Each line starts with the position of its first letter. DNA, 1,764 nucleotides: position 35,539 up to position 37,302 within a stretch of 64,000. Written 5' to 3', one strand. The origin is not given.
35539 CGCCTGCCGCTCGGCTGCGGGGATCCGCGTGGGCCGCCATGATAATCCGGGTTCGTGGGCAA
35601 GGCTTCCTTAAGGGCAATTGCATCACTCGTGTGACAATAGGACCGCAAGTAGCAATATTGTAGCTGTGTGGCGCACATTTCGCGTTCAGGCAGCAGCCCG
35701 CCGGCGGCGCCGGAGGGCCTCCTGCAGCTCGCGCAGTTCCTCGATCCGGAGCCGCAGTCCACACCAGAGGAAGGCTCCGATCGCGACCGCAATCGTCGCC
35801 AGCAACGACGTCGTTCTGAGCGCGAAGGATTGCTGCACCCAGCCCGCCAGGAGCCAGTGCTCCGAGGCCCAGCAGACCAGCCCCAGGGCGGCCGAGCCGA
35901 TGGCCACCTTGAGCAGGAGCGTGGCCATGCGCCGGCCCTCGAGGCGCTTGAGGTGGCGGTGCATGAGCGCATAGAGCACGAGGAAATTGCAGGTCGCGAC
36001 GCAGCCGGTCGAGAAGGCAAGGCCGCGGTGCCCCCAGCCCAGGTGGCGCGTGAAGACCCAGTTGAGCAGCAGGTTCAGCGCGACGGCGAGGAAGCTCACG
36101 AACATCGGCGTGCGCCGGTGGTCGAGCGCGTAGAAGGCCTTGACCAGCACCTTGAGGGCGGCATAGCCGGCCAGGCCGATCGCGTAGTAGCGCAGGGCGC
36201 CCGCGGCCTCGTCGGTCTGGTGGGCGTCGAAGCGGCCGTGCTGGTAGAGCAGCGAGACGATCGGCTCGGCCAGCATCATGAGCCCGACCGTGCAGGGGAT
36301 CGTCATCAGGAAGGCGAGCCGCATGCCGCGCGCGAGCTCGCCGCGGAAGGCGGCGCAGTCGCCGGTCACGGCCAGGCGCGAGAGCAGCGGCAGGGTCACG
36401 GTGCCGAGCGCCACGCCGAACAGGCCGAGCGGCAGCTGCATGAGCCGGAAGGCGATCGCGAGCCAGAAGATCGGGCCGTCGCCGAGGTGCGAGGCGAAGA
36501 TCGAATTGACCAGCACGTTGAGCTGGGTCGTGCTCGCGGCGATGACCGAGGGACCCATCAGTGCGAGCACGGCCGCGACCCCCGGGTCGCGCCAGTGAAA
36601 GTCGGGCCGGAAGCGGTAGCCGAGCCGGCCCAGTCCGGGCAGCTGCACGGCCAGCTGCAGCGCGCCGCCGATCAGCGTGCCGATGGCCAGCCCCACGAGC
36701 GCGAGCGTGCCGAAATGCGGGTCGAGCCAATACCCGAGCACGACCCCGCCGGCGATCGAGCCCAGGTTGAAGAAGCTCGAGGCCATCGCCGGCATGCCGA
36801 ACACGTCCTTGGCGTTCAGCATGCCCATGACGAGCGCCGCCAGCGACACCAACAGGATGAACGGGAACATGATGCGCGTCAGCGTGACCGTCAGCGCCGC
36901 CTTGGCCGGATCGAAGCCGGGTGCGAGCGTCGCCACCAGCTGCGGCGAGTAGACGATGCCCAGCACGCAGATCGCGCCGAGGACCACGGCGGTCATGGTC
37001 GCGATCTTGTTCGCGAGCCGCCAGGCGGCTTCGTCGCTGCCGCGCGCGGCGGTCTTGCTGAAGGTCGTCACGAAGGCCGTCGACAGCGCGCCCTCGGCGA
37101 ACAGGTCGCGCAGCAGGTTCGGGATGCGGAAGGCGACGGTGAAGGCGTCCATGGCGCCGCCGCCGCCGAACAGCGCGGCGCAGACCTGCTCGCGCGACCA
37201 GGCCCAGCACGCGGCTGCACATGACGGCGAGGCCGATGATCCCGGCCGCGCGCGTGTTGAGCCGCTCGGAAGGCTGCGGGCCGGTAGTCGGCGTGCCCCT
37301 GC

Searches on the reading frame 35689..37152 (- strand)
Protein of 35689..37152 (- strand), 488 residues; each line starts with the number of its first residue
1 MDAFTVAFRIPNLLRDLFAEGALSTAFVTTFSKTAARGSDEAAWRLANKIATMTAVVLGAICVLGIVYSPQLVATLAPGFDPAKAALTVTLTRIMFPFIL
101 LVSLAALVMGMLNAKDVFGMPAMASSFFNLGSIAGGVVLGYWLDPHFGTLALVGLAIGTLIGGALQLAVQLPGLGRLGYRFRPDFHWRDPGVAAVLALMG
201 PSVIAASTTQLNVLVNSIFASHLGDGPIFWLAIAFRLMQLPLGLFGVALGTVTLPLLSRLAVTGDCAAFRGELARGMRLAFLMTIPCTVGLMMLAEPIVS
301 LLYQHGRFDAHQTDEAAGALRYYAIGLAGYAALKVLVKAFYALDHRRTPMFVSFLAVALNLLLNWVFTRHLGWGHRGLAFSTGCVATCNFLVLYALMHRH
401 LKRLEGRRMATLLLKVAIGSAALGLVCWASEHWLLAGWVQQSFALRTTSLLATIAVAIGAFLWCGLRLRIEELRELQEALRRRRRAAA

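Call 51: search_protein_families(library=pfam, proteins=[window:35689-37152:-], max_evalue=0.00001)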
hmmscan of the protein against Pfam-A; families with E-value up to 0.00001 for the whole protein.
window:35689-37152:- (488 aa): 2 families
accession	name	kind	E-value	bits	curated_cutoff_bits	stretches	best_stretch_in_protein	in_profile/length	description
PF03023.19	MurJ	-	1.7e-117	393.2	27.4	1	2-445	12-447/451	Lipid II flippase MurJ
PF01554.23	MatE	-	6.6e-08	32.8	24.9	1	201-366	1-161/161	MatE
